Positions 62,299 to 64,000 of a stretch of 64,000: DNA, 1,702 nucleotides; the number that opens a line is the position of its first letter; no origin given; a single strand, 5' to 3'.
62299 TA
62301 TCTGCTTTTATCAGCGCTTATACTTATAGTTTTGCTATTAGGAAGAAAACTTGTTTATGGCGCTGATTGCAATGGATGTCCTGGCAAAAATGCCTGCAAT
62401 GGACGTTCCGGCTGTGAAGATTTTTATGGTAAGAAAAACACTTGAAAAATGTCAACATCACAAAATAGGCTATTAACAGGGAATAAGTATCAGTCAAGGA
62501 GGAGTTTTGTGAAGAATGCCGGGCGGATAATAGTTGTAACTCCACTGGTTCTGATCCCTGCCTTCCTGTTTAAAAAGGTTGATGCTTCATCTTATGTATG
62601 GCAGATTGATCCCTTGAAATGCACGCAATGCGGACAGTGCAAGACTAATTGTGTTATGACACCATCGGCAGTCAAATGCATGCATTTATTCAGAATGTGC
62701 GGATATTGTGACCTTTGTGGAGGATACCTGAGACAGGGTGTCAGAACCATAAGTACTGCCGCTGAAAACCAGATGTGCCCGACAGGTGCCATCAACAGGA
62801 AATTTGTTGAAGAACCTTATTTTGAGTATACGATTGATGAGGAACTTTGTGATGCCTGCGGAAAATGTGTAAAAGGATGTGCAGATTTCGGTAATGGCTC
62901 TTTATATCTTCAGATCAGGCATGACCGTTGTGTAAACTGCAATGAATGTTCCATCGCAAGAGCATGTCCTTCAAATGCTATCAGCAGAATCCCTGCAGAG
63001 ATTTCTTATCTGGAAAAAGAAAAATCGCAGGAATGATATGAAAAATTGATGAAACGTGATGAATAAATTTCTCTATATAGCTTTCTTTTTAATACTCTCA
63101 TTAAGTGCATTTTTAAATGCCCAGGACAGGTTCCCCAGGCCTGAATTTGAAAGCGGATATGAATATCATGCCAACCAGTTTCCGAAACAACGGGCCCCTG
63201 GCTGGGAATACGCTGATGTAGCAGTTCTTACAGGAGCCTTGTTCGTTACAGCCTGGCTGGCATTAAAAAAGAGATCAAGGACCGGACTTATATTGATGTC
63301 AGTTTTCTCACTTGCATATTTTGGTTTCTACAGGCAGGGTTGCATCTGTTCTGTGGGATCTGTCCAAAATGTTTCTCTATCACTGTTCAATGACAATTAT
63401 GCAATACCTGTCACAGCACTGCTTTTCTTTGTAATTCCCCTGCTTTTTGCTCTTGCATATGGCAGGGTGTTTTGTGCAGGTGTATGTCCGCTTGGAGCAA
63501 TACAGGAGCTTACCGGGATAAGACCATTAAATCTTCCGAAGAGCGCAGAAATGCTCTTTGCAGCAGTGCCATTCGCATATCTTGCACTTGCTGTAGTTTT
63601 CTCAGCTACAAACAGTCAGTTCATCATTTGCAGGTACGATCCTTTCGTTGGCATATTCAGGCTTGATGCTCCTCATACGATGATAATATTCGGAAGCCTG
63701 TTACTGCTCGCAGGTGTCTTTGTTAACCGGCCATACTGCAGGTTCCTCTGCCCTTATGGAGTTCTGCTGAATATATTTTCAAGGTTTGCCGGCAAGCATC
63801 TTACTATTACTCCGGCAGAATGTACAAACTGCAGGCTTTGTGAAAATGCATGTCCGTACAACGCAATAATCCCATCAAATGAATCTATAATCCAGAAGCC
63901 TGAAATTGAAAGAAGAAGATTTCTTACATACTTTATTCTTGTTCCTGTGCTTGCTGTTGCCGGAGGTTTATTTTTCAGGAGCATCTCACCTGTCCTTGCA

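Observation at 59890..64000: Orphan NapG/NapH-like electron-transfer module joined to two beta-propeller proteins and a Cys-rich mini-protein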

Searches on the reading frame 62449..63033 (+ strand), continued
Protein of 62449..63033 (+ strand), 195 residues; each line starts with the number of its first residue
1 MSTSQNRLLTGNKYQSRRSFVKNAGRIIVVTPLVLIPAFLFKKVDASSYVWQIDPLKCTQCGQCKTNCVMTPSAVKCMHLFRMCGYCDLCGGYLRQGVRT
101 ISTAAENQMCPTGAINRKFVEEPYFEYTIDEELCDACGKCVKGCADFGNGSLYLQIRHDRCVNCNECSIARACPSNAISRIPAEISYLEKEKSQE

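Call 60: find_homologous_proteins(query=L001:8358-9614:+, max_evalue=0.00001)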
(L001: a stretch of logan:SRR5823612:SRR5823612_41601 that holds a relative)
Query L001:8358-9614:+ (419 aa): 5858 proteins with E <= 0.00001 among 8000 candidates; the best 120 are listed.
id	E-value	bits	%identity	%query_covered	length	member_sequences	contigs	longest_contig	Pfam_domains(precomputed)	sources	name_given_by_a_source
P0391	1.0e-280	949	100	100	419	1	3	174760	PF14697.12,PF12801.13,PF12837.13,PF00037.33,PF13484.12,PF12838.13,PF25160.2,PF13237.12,PF13183.12,PF13187.12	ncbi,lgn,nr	ncbi:MAG TPA: 4Fe-4S binding protein [Bacteroidales bacterium]|nr:4Fe-4S binding protein [Bacteroida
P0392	9.1e-218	741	76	98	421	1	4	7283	PF14697.12,PF12801.13,PF12837.13,PF00037.33,PF13484.12,PF12838.13,PF13237.12,PF13187.12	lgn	-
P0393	3.5e-214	729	76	98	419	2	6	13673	PF14697.12,PF12801.13,PF12837.13,PF00037.33,PF13484.12,PF12838.13,PF25160.2,PF13237.12,PF13183.12,PF13187.12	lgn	-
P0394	2.4e-211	720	74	100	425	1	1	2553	PF14697.12,PF12801.13,PF00037.33,PF13484.12,PF12838.13,PF25160.2,PF13237.12,PF13187.12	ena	-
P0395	1.2e-207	708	72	100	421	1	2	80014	PF14697.12,PF12801.13,PF00037.33,PF13484.12,PF12838.13,PF13187.12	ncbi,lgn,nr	ncbi:MAG TPA: 4Fe-4S binding protein [Bacteroidales bacterium]|nr:4Fe-4S binding protein [Bacteroida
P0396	2.4e-207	707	74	96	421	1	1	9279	PF14697.12,PF12801.13,PF00037.33,PF13484.12,PF12838.13,PF25160.2,PF13237.12,PF13183.12,PF13187.12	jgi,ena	-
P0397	1.7e-206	704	72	99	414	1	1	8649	PF14697.12,PF12801.13,PF00037.33,PF12838.13,PF25160.2,PF13187.12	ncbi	-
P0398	2.5e-206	704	71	100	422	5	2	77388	PF14697.12,PF12801.13,PF00037.33,PF13484.12,PF12838.13,PF25160.2,PF13237.12,PF13187.12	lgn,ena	-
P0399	3.7e-206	703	73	100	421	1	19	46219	PF14697.12,PF12801.13,PF00037.33,PF13484.12,PF12838.13,PF25160.2,PF13237.12,PF13187.12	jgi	jgi:NosR/NirI family nitrous oxide reductase transcriptional regulator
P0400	4.8e-206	703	73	96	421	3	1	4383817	PF14697.12,PF12801.13,PF00037.33,PF13484.12,PF12838.13,PF25160.2,PF13237.12,PF13183.12,PF13187.12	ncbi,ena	-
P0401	5.6e-206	702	72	100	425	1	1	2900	PF14697.12,PF12801.13,PF00037.33,PF13484.12,PF12838.13,PF25160.2,PF13237.12,PF13187.12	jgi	jgi:NosR/NirI family nitrous oxide reductase transcriptional regulator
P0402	8.4e-206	702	73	96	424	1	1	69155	PF14697.12,PF12801.13,PF00037.33,PF13484.12,PF12838.13,PF25160.2,PF13237.12,PF13183.12,PF13187.12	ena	-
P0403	1.5e-205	701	71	100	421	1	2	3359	PF14697.12,PF12801.13,PF00037.33,PF13484.12,PF12838.13,PF25160.2,PF13187.12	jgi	jgi:NosR/NirI family nitrous oxide reductase transcriptional regulator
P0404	2.0e-205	701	74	96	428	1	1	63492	PF14697.12,PF12801.13,PF00037.33,PF13484.12,PF12838.13,PF13187.12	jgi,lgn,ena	-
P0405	2.0e-205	701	71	100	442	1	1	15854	PF14697.12,PF12801.13,PF00037.33,PF13484.12,PF12838.13,PF13187.12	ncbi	ncbi:MAG: 4Fe-4S binding protein [Chloroflexota bacterium]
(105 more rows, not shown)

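Call 62: search_solved_structures(query=L001:8358-9614:+, max_evalue=0.01)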
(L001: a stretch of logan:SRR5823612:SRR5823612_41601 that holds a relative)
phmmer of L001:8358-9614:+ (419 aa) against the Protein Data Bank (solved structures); distinct sequences matched with E-value up to 0.01: 2.
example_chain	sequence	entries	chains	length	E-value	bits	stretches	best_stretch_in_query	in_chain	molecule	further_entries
1h98_A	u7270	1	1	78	0.0015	20.8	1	244-289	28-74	FERREDOXIN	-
8iuf_S8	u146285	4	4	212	0.0091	18.2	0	240-271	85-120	NDUFS8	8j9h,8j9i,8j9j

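Call 63: search_solved_structures(query=window:62449-63033:+, max_evalue=0.01)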
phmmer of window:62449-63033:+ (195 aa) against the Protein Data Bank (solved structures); distinct sequences matched with E-value up to 0.01: 3.
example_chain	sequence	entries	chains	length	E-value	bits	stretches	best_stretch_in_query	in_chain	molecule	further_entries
9mqx_E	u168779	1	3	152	1.7e-05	27.9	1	51-192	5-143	Fe-S-cluster-containing hydrogenase subunit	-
7vzg_B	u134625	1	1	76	0.00042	23.4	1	127-179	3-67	Photosystem P840 reaction center iron-sulfur protein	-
7bkb_A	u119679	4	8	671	0.0028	20.7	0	120-179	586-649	CoB--CoM heterodisulfide reductase iron-sulfur subunit A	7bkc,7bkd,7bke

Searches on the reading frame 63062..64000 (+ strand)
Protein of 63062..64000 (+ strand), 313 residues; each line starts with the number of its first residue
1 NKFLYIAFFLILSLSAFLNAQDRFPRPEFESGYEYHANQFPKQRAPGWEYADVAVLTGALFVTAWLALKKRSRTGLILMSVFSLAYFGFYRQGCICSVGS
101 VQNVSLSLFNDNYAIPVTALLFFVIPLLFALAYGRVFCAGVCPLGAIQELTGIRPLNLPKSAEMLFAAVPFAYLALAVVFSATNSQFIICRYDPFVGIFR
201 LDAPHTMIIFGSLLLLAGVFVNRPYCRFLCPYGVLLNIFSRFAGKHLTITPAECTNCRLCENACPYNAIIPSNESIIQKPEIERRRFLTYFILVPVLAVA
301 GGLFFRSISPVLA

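Call 4: search_protein_families(library=pfam, proteins=[window:63062-64000:+], max_evalue=0.1)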
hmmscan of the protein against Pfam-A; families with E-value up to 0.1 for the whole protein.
window:63062-64000:+ (313 aa): 13 families
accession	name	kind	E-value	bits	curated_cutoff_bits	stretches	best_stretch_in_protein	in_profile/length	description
PF12801.12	Fer4_5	-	2.1e-14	53.7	22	2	117-152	3-38/48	4Fe-4S binding domain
PF00037.32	Fer4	-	5e-08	32.9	21.1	1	248-269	2-23/24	4Fe-4S binding domain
PF12838.12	Fer4_7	-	1.3e-05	26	27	1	226-268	8-52/52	4Fe-4S dicluster domain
PF14697.11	Fer4_21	-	0.00012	22.5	35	1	226-269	14-57/59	4Fe-4S dicluster domain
PF12837.12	Fer4_6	-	0.00012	22.3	25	1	249-269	4-24/24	4Fe-4S binding domain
PF13484.11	Fer4_16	-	0.00014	23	30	1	253-280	1-27/66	4Fe-4S double cluster binding domain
PF13187.11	Fer4_9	-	0.00033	21.1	27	1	253-277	1-25/52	4Fe-4S dicluster domain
PF12800.12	Fer4_4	-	0.0028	18.3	24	1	251-267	1-17/17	4Fe-4S binding domain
PF12797.12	Fer4_2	-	0.0033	17.8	24.5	1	251-266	7-22/22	4Fe-4S binding domain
PF12798.12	Fer4_3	-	0.0074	17.5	27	1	254-268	1-15/15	4Fe-4S binding domain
PF13237.11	Fer4_10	-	0.019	15.3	25.5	1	248-267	3-24/53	4Fe-4S dicluster domain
PF25160.1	LdpA_Fe-S-bd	-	0.019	15.2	27.6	0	131-150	27-46/49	LdpA Fe-S cluster-binding domain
PF13534.11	Fer4_17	-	0.021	15.8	22.2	1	253-267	45-59/61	4Fe-4S dicluster domain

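Call 5: search_protein_families(library=ncbifam, proteins=[window:63062-64000:+], max_evalue=0.1)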
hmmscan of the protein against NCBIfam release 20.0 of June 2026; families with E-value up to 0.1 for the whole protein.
window:63062-64000:+ (313 aa): 44 families (the best 25 are shown)
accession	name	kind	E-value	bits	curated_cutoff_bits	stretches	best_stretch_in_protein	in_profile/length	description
TIGR02163.1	napH_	subfamily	1.7e-14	53.9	213.05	1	112-272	55-221/255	NapH/MauN family ferredoxin-type protein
NF046105.1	TransRegNosR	equivalog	5.8e-14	51.3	1000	1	53-272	411-647/680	transcriptional regulator NosR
NF007013.0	PRK09477.1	equivalog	2.1e-13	50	234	1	118-271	84-243/286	quinol dehydrogenase ferredoxin subunit NapH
NF045490.1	FdxA_Protbact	equivalog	6.2e-06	26.4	135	1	245-276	31-62/104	ferredoxin FdxA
NF058577.1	FdxA_fam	equivalog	7e-05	22.9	65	1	252-269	7-24/52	4Fe-4S ferredoxin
TIGR04105.1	FeFe_hydrog_B1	subfamily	9.7e-05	21.2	450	1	243-271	133-161/462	monomeric [FeFe] hydrogenase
TIGR01971.1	NuoI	subfamily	0.0001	21.9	113.05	1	245-273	74-102/121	NADH-quinone oxidoreductase, chain I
NF042909.1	FMH_DH_FwdF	exception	0.00019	20.7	375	1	204-273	211-279/336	tungsten-dependent formylmethanofuran dehydrogenase subunit FwdF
NF006221.0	PRK08348.1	subfamily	0.00022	20.9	124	1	225-276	51-99/136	NADH-plastoquinone oxidoreductase subunit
NF004541.0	PRK05888.2-2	equivalog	0.0003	20.7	217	0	252-286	61-95/168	NADH-quinone oxidoreductase subunit NuoI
TIGR04395.1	cutC_activ_rSAM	equivalog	0.00058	19.2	360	1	223-270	59-104/309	choline TMA-lyase-activating enzyme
NF038196.1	ferrodoxin_EFR1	subfamily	0.00061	19.9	75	1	239-274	170-206/242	EFR1 family ferrodoxin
TIGR02700.1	flavo_MJ0208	hypoth_equivalog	0.0015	17.8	251.35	1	248-276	173-201/234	dihydromethanopterin reductase (acceptor)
NF033683.1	di_4Fe-4S_YfhL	equivalog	0.0018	18.5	86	1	252-274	7-29/80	YfhL family 4Fe-4S dicluster ferredoxin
NF040864.1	HgcB_ferredoxin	equivalog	0.0023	17.7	99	1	225-269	21-61/93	mercury methylation ferredoxin HgcB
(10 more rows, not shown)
